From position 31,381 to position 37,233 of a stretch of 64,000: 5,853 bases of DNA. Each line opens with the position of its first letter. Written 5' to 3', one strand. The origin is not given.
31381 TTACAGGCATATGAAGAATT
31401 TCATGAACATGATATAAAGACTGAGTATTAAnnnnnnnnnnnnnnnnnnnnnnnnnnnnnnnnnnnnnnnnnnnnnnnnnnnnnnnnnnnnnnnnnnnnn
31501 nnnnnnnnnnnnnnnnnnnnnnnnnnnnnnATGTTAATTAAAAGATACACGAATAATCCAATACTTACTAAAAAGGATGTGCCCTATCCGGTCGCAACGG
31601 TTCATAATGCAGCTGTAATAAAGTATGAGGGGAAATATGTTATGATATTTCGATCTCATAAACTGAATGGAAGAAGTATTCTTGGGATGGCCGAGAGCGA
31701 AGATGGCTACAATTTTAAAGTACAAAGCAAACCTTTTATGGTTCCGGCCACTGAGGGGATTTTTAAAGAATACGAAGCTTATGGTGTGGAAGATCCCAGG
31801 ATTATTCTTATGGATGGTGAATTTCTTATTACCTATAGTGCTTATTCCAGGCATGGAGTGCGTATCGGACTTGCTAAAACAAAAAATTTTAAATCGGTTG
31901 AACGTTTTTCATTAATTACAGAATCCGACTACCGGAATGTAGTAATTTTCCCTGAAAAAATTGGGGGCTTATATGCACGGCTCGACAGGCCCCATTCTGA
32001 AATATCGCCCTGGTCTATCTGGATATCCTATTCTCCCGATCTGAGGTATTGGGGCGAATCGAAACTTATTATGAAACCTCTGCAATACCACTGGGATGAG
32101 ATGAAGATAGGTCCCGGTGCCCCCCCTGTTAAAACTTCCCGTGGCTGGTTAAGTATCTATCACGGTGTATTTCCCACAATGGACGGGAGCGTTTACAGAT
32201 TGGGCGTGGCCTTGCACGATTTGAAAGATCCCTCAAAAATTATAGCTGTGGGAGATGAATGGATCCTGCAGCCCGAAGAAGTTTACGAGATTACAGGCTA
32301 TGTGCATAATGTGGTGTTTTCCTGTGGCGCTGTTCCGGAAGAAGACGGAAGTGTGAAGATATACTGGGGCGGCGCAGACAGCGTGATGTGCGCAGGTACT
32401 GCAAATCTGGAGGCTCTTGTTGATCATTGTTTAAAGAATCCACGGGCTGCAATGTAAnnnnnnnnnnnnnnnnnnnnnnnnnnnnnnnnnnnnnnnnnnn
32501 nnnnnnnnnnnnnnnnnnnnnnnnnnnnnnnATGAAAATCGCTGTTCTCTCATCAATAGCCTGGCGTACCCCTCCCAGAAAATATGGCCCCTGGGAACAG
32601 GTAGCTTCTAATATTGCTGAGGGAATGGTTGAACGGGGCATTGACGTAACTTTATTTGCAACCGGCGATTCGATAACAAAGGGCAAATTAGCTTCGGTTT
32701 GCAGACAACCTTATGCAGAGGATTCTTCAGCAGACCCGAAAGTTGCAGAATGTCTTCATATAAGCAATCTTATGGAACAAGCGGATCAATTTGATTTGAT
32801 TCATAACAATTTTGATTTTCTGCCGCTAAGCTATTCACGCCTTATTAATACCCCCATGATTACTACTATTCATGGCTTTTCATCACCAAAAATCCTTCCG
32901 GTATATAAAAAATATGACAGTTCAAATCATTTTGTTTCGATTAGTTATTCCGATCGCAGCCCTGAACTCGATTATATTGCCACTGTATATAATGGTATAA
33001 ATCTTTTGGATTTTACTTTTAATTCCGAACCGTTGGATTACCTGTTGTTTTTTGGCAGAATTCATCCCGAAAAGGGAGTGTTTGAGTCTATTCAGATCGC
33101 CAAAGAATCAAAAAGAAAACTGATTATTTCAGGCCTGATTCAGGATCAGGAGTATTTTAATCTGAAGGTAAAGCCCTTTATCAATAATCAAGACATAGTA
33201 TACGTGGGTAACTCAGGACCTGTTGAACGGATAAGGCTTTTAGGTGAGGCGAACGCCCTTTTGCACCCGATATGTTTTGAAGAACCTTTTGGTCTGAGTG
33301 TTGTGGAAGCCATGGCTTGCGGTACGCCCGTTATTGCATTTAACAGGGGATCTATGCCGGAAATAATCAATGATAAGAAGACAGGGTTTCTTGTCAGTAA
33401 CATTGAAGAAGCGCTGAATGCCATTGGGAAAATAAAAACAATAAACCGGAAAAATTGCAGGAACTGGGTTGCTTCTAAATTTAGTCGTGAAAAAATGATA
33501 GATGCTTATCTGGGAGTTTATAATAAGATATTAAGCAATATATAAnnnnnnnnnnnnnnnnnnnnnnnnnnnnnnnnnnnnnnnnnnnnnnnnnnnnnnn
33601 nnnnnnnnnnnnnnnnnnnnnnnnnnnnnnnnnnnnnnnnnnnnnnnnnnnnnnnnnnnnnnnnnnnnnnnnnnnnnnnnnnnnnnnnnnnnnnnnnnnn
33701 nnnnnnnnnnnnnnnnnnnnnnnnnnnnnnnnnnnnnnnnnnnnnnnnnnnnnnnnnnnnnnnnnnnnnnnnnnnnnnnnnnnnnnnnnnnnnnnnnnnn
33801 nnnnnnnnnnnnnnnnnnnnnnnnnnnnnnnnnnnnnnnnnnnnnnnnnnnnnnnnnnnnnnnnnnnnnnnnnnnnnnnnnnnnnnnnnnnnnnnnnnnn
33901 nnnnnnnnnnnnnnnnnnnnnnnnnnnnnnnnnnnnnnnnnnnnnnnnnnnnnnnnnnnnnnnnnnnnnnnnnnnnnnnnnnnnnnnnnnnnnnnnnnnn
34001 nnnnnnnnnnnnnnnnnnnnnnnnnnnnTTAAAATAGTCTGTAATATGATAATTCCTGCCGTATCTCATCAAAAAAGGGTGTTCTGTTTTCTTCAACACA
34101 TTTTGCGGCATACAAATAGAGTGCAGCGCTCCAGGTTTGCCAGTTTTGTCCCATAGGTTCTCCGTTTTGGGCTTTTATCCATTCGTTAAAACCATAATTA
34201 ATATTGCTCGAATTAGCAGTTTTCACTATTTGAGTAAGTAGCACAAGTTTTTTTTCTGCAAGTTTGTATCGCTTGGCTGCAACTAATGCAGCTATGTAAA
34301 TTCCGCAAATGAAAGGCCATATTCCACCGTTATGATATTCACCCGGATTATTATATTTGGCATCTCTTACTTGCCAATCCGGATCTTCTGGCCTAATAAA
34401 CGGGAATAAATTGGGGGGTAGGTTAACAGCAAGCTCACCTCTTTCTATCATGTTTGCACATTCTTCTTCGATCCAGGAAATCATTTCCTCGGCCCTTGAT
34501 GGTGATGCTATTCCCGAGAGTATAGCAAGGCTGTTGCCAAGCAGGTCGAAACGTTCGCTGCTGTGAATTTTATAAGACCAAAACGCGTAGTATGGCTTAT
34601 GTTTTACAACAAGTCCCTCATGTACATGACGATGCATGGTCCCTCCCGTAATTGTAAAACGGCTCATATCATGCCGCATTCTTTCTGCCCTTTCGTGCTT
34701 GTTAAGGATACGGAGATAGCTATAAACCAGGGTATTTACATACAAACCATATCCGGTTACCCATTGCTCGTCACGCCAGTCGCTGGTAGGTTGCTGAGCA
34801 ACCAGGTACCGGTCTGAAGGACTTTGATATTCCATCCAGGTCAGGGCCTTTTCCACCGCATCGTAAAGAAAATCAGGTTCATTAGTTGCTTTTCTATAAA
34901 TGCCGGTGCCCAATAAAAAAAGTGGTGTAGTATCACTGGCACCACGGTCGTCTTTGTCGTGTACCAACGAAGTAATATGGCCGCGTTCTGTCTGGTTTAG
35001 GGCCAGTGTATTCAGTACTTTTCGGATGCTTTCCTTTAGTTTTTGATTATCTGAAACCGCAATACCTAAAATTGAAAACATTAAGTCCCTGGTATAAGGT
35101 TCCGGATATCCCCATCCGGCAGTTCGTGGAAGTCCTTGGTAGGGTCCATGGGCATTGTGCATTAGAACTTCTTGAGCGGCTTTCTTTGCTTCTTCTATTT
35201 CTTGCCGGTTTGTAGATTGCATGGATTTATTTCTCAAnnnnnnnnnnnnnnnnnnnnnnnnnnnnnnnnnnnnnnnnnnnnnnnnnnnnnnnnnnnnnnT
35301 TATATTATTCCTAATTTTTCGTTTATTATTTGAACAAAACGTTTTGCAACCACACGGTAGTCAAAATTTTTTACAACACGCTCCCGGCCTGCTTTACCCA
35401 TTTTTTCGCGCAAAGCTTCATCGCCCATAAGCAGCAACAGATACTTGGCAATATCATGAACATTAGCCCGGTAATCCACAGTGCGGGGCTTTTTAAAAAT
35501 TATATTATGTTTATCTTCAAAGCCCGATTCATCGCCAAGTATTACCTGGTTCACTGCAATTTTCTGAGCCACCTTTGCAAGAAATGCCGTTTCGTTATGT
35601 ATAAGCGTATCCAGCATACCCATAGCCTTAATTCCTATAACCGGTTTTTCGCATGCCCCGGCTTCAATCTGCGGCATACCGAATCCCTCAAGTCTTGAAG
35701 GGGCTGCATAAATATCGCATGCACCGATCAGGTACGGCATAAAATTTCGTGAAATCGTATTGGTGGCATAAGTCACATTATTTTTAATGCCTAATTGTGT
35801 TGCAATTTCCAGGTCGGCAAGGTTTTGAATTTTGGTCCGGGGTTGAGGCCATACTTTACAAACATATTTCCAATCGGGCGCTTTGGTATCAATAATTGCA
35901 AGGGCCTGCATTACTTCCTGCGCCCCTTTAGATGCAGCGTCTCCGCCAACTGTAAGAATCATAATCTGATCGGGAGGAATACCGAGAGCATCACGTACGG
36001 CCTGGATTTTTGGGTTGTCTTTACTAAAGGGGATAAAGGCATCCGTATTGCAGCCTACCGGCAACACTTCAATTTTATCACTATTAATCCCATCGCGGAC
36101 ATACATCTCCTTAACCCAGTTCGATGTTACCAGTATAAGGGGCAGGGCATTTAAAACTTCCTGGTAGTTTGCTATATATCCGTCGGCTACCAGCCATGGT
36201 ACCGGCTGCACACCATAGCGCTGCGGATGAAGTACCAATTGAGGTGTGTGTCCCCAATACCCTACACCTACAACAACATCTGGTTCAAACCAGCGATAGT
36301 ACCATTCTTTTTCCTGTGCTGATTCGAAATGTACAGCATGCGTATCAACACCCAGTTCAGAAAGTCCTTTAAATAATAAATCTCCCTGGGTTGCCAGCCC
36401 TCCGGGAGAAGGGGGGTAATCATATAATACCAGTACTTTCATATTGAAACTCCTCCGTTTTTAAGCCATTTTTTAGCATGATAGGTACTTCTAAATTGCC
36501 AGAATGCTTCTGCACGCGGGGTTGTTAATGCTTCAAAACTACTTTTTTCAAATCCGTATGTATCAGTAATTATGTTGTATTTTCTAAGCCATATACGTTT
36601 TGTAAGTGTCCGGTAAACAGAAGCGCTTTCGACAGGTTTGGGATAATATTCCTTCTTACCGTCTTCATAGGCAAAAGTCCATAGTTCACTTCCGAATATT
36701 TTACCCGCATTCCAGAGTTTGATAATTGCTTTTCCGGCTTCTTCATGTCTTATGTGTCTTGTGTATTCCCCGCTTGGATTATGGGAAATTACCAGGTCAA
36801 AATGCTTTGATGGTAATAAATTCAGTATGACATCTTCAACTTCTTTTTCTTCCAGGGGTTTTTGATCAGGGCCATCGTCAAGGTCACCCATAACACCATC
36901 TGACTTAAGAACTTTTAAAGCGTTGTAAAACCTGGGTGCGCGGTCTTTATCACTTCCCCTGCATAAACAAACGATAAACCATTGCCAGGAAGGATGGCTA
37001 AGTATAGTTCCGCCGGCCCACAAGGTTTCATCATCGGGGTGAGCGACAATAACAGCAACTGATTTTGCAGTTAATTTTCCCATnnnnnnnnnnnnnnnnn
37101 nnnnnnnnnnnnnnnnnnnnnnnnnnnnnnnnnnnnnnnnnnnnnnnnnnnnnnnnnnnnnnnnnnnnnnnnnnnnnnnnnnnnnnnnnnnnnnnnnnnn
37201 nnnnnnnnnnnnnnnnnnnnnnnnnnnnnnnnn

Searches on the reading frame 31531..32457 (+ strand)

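Call 29: search_protein_families(library=pfam, proteins=[window:31531-32457:+], max_evalue=0.001)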
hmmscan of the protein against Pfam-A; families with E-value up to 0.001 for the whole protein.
window:31531-32457:+ (308 aa): 1 family
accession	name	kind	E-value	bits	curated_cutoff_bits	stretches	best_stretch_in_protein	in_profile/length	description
PF04041.19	Glyco_hydro_130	-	1e-54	186.1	26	1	13-300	24-318/320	beta-1,4-mannooligosaccharide phosphorylase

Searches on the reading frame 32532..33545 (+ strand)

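Call 29: search_protein_families(library=pfam, proteins=[window:32532-33545:+], max_evalue=0.001)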
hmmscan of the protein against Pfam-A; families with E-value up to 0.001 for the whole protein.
window:32532-33545:+ (337 aa): 3 families
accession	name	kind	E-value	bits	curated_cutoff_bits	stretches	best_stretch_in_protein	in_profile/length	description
PF00534.26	Glycos_transf_1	-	3.6e-24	85.7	26.4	1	169-304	16-158/172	Glycosyl transferases group 1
PF13692.12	Glyco_trans_1_4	-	5.6e-18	66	27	1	170-300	3-138/142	Glycosyl transferases group 1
PF13439.12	Glyco_transf_4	-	4.7e-08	33.7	28.5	1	22-124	5-126/170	Glycosyltransferase Family 4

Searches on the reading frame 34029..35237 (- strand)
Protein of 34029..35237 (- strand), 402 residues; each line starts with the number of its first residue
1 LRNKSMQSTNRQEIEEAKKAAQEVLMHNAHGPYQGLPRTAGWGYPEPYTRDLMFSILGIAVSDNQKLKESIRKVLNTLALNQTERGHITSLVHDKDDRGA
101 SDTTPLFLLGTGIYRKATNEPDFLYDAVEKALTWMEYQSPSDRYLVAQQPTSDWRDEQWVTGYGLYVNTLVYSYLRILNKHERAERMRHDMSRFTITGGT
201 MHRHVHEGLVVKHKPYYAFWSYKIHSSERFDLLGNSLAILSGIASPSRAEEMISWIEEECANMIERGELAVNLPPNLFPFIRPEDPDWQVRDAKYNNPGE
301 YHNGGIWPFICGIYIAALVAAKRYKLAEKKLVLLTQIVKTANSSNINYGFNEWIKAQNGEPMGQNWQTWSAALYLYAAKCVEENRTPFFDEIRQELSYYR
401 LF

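Call 29: search_protein_families(library=pfam, proteins=[window:34029-35237:-], max_evalue=0.001)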
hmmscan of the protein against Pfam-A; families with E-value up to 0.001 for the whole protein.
window:34029-35237:- (402 aa): 3 families
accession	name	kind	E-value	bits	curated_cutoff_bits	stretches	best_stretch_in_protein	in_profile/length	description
PF12899.13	Glyco_hydro_100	-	5.8e-13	48.8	23.6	1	225-382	285-433/435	Alkaline and neutral invertase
PF06202.20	GDE_C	-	1.9e-07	30.8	21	1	292-372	281-363/367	Amylo-alpha-1,6-glucosidase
PF22422.2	MGH1-like_GH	-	0.00022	21.4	27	0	291-370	282-356/356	Mannosylglycerate hydrolase MGH1-like glycoside hydrolase domain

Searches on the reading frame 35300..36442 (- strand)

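Call 29: search_protein_families(library=pfam, proteins=[window:35300-36442:-], max_evalue=0.001)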
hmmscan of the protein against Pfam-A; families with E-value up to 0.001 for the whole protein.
window:35300-36442:- (380 aa): 5 families
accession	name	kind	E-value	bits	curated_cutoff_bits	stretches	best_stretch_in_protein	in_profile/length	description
PF00534.26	Glycos_transf_1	-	2.5e-21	76.4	26.4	1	148-297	4-148/172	Glycosyl transferases group 1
PF13692.12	Glyco_trans_1_4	-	1.1e-12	48.9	27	1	161-292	3-127/142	Glycosyl transferases group 1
PF20706.3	GT4-conflict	-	3.4e-05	23.5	26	1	157-299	197-336/385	Family 4 Glycosyltransferase in conflict systems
PF13524.12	Glyco_trans_1_2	-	9.9e-05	22.8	25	1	293-370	69-143/144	Glycosyl transferase-like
PF13439.12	Glyco_transf_4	-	0.00034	21.1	28.5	0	69-134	108-169/170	Glycosyltransferase Family 4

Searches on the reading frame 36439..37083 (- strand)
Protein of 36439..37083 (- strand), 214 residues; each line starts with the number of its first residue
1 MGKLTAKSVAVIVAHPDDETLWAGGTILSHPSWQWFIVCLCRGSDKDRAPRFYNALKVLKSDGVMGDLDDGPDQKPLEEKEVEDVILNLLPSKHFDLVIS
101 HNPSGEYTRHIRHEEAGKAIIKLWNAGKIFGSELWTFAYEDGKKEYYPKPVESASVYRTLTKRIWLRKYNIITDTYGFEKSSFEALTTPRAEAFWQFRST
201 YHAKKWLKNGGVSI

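Call 29: search_protein_families(library=pfam, proteins=[window:36439-37083:-], max_evalue=0.001)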
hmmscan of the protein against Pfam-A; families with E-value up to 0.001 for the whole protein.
window:36439-37083:- (214 aa): 1 family
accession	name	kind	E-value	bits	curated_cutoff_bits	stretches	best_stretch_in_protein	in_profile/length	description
PF02585.22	PIG-L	-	8.4e-10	39.7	28.2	1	11-122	2-127/129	GlcNAc-PI de-N-acetylase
